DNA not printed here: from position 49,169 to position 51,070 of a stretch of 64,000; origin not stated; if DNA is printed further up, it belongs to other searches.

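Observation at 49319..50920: T2SS-E N-terminal / MshEN-like domain fused to a CbbX/SpoVK-type AAA+ ATPase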

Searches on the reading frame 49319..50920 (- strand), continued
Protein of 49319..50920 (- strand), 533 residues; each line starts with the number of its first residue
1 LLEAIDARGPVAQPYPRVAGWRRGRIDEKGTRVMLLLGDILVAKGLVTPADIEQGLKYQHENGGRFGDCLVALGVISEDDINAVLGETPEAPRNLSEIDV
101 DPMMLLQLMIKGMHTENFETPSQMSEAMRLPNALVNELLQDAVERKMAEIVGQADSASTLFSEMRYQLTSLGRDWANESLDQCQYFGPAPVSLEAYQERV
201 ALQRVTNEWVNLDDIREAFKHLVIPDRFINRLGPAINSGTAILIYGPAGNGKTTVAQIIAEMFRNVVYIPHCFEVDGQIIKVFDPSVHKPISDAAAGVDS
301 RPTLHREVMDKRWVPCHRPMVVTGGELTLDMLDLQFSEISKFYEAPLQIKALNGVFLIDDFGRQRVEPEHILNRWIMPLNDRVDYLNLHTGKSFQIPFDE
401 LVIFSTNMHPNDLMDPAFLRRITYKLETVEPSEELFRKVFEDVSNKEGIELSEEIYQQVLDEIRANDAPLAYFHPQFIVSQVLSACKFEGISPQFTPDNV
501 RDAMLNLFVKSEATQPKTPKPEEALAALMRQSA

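Call 22: find_encoding_contigs(protein=P0084, flank=8000, max_places=1)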
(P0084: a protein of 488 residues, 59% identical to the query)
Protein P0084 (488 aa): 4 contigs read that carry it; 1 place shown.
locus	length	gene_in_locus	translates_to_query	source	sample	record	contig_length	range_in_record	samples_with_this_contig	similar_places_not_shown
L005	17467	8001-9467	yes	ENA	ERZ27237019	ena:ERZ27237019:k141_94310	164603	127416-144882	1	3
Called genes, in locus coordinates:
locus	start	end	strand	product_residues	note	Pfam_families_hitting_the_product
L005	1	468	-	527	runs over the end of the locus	PF01512:Complex1_51K, PF10589:NADH_4Fe-4S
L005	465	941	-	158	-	PF01257:2Fe-2S_thioredx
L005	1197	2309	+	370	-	PF21926:FeeM (weak), PF00027:cNMP_binding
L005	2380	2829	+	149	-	-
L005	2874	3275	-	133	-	PF07681:DoxX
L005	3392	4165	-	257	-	PF00175:NAD_binding_1 (weak)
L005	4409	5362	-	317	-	PF00023:Ank (faint), PF13606:Ank_3 (faint), PF13637:Ank_4 (faint), PF13857:Ank_5 (faint), PF12796:Ank_2 (weak)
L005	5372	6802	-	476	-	PF14397:ATPgrasp_ST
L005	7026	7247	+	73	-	-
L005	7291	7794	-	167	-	PF07883:Cupin_2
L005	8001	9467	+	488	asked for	-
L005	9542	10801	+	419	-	PF01266:DAO, PF01494:FAD_binding_3, PF07992:Pyr_redox_2 (weak), PF13450:NAD_binding_8 (weak)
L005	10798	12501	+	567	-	PF03435:Sacchrp_dh_NADP, PF13761:DUF4166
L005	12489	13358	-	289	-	PF05721:PhyH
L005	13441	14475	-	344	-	PF08240:ADH_N, PF00107:ADH_zinc_N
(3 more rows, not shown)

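Call 23: find_encoding_contigs(protein=P0063, flank=8000, max_places=1)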
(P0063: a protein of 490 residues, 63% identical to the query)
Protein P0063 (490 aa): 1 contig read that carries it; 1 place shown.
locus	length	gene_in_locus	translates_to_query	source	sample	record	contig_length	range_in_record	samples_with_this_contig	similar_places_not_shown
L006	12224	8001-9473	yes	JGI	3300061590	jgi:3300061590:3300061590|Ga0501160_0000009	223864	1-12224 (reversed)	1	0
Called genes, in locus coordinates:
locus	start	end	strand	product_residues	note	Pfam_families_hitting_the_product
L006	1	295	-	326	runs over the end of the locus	PF00892:EamA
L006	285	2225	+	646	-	PF16177:ACAS_N, PF00501:AMP-binding, PF13193:AMP-binding_C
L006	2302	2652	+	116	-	PF00903:Glyoxalase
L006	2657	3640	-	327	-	PF08924:Rv2525c_GlyHyd-like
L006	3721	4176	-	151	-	PF22811:Zn_ribbon_NrdR, PF03477:ATP-cone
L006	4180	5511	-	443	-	PF00464:SHMT, PF00155:Aminotran_1_2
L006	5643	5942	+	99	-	PF08922:DUF1905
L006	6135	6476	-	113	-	-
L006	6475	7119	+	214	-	PF03734:YkuD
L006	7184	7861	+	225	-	PF03734:YkuD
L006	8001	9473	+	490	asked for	-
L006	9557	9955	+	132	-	PF01127:Sdh_cyt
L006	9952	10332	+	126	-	PF01127:Sdh_cyt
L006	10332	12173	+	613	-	PF00890:FAD_binding_2, PF01134:GIDA (faint), PF02910:Succ_DH_flav_C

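Call 24: search_protein_representatives(protein=window:49319-50821:-)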
Query: 500 residues. Proteins with E-value up to 0.001 (for the whole library): 3563; up to 1e-10: 1995; up to 1e-30: 705. The best 150 are listed.
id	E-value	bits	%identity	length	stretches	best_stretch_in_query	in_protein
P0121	8.0e-155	532.6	50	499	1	4-479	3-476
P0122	5.4e-140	483.7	45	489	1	4-478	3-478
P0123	5.6e-137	473.7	48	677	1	2-486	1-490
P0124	7.0e-135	466.8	46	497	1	4-492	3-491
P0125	5.3e-132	457.3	45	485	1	3-480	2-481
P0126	6.3e-132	457.1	45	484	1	3-479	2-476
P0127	2.7e-130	451.7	47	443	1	49-476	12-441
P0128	5.6e-129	447.4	43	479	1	2-479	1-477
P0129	1.4e-128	446.1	45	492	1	4-477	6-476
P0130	1.8e-128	445.6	46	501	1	3-478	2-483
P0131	1.8e-127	442.4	45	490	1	4-483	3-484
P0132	1.6e-125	435.9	42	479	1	2-477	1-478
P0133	3.9e-120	418.2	43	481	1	4-478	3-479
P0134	6.2e-120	417.5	42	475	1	18-477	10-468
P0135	6.6e-119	414.1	41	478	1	3-477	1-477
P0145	1.5e-108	380.0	41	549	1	54-473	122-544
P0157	9.5e-95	334.5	38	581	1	55-477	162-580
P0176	2.0e-86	307.0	38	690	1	47-456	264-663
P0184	3.2e-85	303.1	38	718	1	56-476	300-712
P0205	9.9e-83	294.8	36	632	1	58-477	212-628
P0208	3.2e-82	293.2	40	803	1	56-467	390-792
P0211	9.8e-82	291.6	37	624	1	51-469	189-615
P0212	1.7e-81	290.8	38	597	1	56-457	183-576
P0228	1.2e-78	281.4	35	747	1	57-473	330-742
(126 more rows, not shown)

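Call 25: predict_structure(alignment_id=A1)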
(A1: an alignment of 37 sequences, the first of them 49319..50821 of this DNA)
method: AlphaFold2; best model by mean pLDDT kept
length: 500 residues; sequences in the alignment: 37
mean_pLDDT: 66.1   pTM: 0.61
mean pLDDT of the five models: 66.1, 65.1, 64.4, 57.8, 54.2
residues with pLDDT >= 90: 81; 70-90: 190; 50-70: 80; < 50: 149
segments of 3 or more residues with pLDDT < 50: 260-274, 287-395, 478-500
pLDDT, mean of each block of 10 residues (from residue 1): 70 83 85 85 86 83 91 95 92 92 95 93 60 94 90 88 73 67 78 73 60 57 66 78 76 61 33 67 60 33 24 24 31 29 27 35 40 44 36 53 84 89 87 67 75 82 83 56 36 38
secondary structure, 60 per line:
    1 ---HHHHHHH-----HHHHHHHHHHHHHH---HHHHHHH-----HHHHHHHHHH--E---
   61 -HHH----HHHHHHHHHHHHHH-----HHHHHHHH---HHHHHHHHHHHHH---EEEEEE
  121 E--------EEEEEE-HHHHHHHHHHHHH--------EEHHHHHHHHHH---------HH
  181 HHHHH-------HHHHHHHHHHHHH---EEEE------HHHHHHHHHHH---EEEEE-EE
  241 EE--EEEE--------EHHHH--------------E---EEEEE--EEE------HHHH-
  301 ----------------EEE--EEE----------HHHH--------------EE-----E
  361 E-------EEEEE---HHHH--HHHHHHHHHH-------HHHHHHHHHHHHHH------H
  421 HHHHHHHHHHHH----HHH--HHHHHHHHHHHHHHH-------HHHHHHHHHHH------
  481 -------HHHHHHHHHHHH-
elements in order: H4-10 H16-29 H33-39 H45-54 H69-82 H88-95 H99-111 E115-121 E130-135 H137-149 H160-169 H179-185 H193-205 E209-212 H219-229 E233-237 E239-242 E245-248 H258-261 E280-284 E287-289 H296-299 E317-319 E322-324 H335-338 E369-373 H377-380 H383-392 H400-413 H420-432 H442-456 H464-474 H488-499

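Call 26: search_protein_families(library=pfam, proteins=[P0145, P0157, P0176, P0184, P0208, P0228, P0205, P0211, P0212, P0123], max_evalue=0.001)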
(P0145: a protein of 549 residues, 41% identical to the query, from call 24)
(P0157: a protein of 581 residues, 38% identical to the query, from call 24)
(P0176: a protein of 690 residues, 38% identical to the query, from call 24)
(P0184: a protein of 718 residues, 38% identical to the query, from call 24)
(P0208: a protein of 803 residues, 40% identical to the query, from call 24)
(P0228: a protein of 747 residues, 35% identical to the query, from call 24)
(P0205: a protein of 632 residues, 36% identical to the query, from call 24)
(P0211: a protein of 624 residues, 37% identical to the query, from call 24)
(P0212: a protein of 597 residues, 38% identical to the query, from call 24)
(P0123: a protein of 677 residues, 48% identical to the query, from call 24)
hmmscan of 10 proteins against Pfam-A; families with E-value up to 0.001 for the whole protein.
P0145 (549 aa): 3 families
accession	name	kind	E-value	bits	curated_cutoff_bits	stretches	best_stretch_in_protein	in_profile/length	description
PF13191.12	AAA_16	-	5.1e-05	24.3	32.6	1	266-409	15-152/167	AAA ATPase domain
PF00004.35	AAA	-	0.00011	23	21.2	1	277-310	1-34/131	ATPase family associated with various cellular activities (AAA)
PF00158.32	Sigma54_activat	-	0.00025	21.2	20.2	0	265-295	13-43/168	Sigma-54 interaction domain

P0157 (581 aa): 3 families
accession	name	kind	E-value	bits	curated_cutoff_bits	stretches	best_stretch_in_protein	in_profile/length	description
PF20030.5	bpMoxR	-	0.00015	21.4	27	1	286-339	7-60/205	MoxR domain in the MoxR-vWA-beta-propeller ternary systems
PF00004.35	AAA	-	0.00046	21.1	21.2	0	313-343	1-31/131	ATPase family associated with various cellular activities (AAA)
PF07728.20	AAA_5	-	0.00082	19.8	22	0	313-336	2-26/139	AAA domain (dynein-related subfamily)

P0176 (690 aa): 2 families
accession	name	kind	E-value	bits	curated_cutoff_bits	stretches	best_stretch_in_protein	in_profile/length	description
PF00498.31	FHA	-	1.5e-09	38.6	20.7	1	24-86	2-66/67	FHA domain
PF16697.10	Yop-YscD_cpl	-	9.7e-05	23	33.2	1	15-90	11-87/94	Inner membrane component of T3SS, cytoplasmic domain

P0184 (718 aa): 2 families
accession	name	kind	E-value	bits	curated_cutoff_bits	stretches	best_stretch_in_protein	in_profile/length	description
PF00498.31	FHA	-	1.3e-14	54.8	20.7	1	23-85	1-65/67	FHA domain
PF16697.10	Yop-YscD_cpl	-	1.5e-09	38.4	33.2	1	14-90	10-87/94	Inner membrane component of T3SS, cytoplasmic domain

P0208 (803 aa): 1 family
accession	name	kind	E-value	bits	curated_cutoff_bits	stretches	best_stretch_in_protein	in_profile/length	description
PF08668.18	HDOD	-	8.7e-38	130.2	22.9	1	61-247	5-193/196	HDOD domain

P0228 (747 aa): 0 families

P0205 (632 aa): 1 family
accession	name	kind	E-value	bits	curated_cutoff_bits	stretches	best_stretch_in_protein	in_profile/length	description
PF01078.27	Mg_chelatase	-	0.00048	20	20.3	0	353-383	17-47/207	Magnesium chelatase, subunit ChlI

P0211 (624 aa): 2 families
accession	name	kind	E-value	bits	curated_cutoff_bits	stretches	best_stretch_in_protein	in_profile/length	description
PF13191.12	AAA_16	-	2e-05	25.6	32.6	1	338-485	21-152/167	AAA ATPase domain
PF13401.12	AAA_22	-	0.00065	20.5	27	0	339-391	5-56/130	AAA domain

P0212 (597 aa): 0 families

P0123 (677 aa): 2 families
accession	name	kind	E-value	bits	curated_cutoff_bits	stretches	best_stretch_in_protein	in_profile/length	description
PF00004.35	AAA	-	7.8e-06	26.8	21.2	1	206-232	1-27/131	ATPase family associated with various cellular activities (AAA)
PF13191.12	AAA_16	-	2.1e-05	25.5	32.6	1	201-342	22-152/167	AAA ATPase domain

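Call 28: search_solved_structures(query=A2, max_evalue=0.01, show_alignments=4)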
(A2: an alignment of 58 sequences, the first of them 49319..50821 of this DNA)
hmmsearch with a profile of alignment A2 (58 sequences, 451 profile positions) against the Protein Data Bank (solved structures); distinct sequences matched with E-value up to 0.01: 305 (the best 60 are shown).
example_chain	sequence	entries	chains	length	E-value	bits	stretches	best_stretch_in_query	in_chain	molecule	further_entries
6i27_A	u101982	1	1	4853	1.7e-13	53.3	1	141-200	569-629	Midasin,Midasin,Midasin,Midasin,Midasin,Midasin,Midasin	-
6i26_A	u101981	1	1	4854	1.7e-13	53.3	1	141-200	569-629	Midasin,Midasin,Midasin,Midasin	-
6hyp_A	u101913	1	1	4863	1.7e-13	53.3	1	141-200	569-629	Midasin,Midasin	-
5jcs_s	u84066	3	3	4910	1.7e-13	53.3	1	141-200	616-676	Midasin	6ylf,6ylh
9cru_A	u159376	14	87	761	7.6e-13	51.1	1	146-195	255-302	Vesicular-fusion protein SEC18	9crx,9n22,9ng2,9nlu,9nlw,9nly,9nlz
7wub_C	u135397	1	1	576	1.7e-11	46.7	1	167-192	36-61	Transitional endoplasmic reticulum ATPase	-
7wub_D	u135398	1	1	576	1.8e-11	46.6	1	167-192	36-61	Transitional endoplasmic reticulum ATPase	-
6p11_B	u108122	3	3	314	1.8e-11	46.6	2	146-193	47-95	Drosophila melanogaster Spastin AAA domain | Spastin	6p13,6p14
3b9p_A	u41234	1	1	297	2.1e-11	46.4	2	146-193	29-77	CG5977-PA, isoform A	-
6mck_A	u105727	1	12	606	2.4e-11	46.2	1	167-192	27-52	Transitional endoplasmic reticulum ATPase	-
5vc7_A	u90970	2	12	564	2.4e-11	46.2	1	145-192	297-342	VCP-like ATPase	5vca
6p12_B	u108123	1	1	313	2.5e-11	46.2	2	146-193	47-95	Drosophila melanogaster Spastin AAA domain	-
6nyv_B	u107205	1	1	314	2.5e-11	46.1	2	146-193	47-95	Spastin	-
5c18_A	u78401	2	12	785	3.4e-11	45.7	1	167-192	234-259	Transitional endoplasmic reticulum ATPase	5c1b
7rlj_A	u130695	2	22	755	6.2e-11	44.9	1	167-192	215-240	Transitional endoplasmic reticulum ATPase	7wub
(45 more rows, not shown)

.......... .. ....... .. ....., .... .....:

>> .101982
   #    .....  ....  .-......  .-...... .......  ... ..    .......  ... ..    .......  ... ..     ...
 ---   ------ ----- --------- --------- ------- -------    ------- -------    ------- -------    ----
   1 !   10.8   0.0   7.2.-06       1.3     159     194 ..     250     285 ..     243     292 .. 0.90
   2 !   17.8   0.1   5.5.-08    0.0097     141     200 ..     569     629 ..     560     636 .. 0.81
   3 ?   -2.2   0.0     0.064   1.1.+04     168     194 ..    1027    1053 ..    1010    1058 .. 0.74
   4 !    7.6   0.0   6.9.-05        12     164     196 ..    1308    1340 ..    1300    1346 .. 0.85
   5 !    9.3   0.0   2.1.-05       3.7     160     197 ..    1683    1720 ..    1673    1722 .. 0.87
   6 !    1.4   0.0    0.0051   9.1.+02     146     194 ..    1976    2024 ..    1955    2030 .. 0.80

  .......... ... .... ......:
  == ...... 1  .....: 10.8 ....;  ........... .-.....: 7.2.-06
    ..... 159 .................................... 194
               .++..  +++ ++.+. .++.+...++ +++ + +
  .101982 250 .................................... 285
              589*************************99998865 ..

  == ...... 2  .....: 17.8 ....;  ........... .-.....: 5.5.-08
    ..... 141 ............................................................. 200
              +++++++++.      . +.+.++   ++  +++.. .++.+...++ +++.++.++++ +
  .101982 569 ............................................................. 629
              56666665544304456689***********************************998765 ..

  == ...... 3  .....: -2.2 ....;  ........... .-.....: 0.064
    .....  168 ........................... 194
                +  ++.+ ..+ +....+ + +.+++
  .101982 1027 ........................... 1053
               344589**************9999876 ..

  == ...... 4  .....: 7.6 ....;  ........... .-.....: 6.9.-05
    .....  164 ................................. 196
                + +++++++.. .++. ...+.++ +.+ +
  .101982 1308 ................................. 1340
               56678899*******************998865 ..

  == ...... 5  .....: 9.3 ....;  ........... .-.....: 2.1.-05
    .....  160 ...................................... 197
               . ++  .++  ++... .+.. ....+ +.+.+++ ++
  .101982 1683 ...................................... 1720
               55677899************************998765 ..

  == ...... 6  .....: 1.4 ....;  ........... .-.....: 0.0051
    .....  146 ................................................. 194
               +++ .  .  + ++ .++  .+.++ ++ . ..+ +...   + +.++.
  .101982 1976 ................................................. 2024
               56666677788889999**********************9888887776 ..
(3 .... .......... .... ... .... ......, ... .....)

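Call 29: find_homologous_proteins(query=A2, max_evalue=1e-10)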
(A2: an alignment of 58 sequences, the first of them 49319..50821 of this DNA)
Query A2 (58 sequences) (500 aa, profile of the alignment): 7994 proteins with E <= 1e-10 among 8000 candidates; the best 120 are listed.
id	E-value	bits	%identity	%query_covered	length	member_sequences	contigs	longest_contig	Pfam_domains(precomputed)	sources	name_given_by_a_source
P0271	1.4e-181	622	41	95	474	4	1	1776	-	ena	-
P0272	8.2e-181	620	42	95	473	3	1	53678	-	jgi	jgi:predicted ATPase with chaperone activity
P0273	1.9e-180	619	42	95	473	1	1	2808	-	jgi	jgi:predicted ATPase with chaperone activity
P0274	3.4e-180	618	43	95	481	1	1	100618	-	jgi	jgi:predicted ATPase with chaperone activity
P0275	9.0e-180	616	41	95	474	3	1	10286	-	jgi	jgi:predicted ATPase with chaperone activity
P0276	1.4e-179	616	42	95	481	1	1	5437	-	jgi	jgi:predicted ATPase with chaperone activity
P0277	9.6e-179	613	42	95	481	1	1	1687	-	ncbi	-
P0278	1.0e-178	613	42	95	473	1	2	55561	-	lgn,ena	-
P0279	1.4e-177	609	41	95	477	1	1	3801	-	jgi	jgi:predicted ATPase with chaperone activity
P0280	4.3e-177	607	49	97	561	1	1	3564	-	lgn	-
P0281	7.8e-177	607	48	95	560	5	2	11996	-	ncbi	ncbi:MAG: hypothetical protein V3V17_06100 [Alphaproteobacteria bacterium]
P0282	8.4e-177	607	51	100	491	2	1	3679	-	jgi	jgi:hypothetical protein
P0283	7.1e-176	603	53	95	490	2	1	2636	-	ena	-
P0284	7.4e-176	603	51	98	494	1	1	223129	-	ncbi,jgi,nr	ncbi:MAG TPA: hypothetical protein VHT03_15715 [Rhizomicrobium sp.]|jgi:hypothetical protein|nr:hypo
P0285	1.2e-175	603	54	95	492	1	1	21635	-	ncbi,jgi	ncbi:MAG TPA: hypothetical protein VGK90_07545 [Rhizomicrobium sp.]|jgi:hypothetical protein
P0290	2.5e-175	602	41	84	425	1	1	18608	PF00004.36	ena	-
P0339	1.6e-173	596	41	89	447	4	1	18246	-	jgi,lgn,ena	-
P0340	1.8e-173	595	41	87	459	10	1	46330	PF00004.36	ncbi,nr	ncbi:MAG: AAA family ATPase [Anaerolineae bacterium]|nr:AAA family ATPase [Anaerolineae bacterium]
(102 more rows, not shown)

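Call 33: find_related_loci(query=A3, collection=genome_contigs, flank=6000)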
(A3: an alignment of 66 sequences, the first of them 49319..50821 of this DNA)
Query A3 (500 aa) in genome_contigs; peptide patterns used: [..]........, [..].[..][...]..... (x = any residue, [..] = any of these).
600 stretches matched a pattern (row limit reached: there are more); 538 encode a relative of the query (tblastn E <= 1e-3); the best 80 are kept; 80 distinct loci.
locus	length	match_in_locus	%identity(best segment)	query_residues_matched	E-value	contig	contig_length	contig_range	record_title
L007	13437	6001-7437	64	4-482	0e+0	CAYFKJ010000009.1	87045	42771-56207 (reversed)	MAG TPA_asm: uncultured Rhodospirillaceae bacterium isolate ERP019367_co1_18 genome assembly, contig: NODE_343_length_87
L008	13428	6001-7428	63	4-480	0e+0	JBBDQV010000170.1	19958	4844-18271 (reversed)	MAG: Alphaproteobacteria bacterium isolate LejiaC_69_14 Lejia_C_6303_length_19958_cov_7, whole genome shotgun sequence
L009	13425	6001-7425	59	4-478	0e+0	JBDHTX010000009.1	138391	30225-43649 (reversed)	MAG: Dongiaceae bacterium isolate AS-MICRO-OLR.196 NODE_274_length_138391_cov_19.885065, whole genome shotgun sequence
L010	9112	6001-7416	59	4-477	0e+0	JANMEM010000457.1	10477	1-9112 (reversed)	MAG: Hyphomicrobiales bacterium isolate OTE_70b_metabat_91_sub OTE_70b_k141_4422037, whole genome shotgun sequence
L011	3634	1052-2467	60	4-477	0e+0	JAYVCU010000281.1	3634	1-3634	MAG: Hyphomicrobiales bacterium isolate GL32_Down_metabinner_3 GL32_Down_metabinner_3_280, whole genome shotgun sequence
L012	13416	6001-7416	58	4-477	0e+0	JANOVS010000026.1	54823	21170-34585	MAG: Hyphomicrobiales bacterium isolate VAR_35_metabat_590_sub VAR_35_k141_831456, whole genome shotgun sequence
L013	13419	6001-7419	58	4-478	0e+0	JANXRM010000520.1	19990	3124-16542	MAG: Hyphomicrobiales bacterium isolate 336R_metabat_179 336R_k141_1280052, whole genome shotgun sequence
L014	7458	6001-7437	58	4-484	0e+0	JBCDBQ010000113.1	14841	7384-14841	MAG: Pseudomonadota bacterium isolate P01_F01_bin.87 k141_906593_length_14841_cov_126.7569, whole genome shotgun sequenc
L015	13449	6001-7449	53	2-485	5e-175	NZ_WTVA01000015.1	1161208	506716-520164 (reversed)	Sneathiella chungangensis strain KCTC 32476 C67, whole genome shotgun sequence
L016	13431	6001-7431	53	4-481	8e-172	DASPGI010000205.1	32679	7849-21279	MAG TPA_asm: Alphaproteobacteria bacterium isolate SMAG_U16447 k141_1637557, whole genome shotgun sequence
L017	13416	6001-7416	58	4-477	0e+0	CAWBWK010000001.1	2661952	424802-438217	MAG: uncultured Alphaproteobacteria bacterium isolate MFD04651.bin.1.151 genome assembly, contig: contig_1286, whole gen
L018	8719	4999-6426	50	1-477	2e-160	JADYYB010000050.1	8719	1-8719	MAG: Bauldia sp. isolate SJ509 c_000000220314, whole genome shotgun sequence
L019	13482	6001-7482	48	1-494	2e-158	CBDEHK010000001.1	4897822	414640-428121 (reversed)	MAG: Alphaproteobacteria bacterium isolate b8b7b69a-d3a0-4c11-b006-0a04b1716f3a genome assembly, contig: contig_1, whole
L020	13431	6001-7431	51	4-482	3e-155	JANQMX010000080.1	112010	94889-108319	MAG: Rhodovibrionaceae bacterium isolate PL25b_bin.61 k99_2387998, whole genome shotgun sequence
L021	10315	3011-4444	47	4-479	1e-148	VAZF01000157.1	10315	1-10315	MAG: Alphaproteobacteria bacterium isolate AP_1 14_1009_13_30cm_scaffold_5228, whole genome shotgun sequence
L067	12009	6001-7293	41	55-490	3e-101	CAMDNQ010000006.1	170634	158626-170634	MAG: Candidatus Sulfopaludibacter sp. SbA3 isolate TrH-03may19-78 genome assembly, contig: TrH-03may19-C48, whole genome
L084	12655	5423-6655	39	54-474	2e-97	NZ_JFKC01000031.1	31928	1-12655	Marivita geojedonensis strain DPG-138 contig31, whole genome shotgun sequence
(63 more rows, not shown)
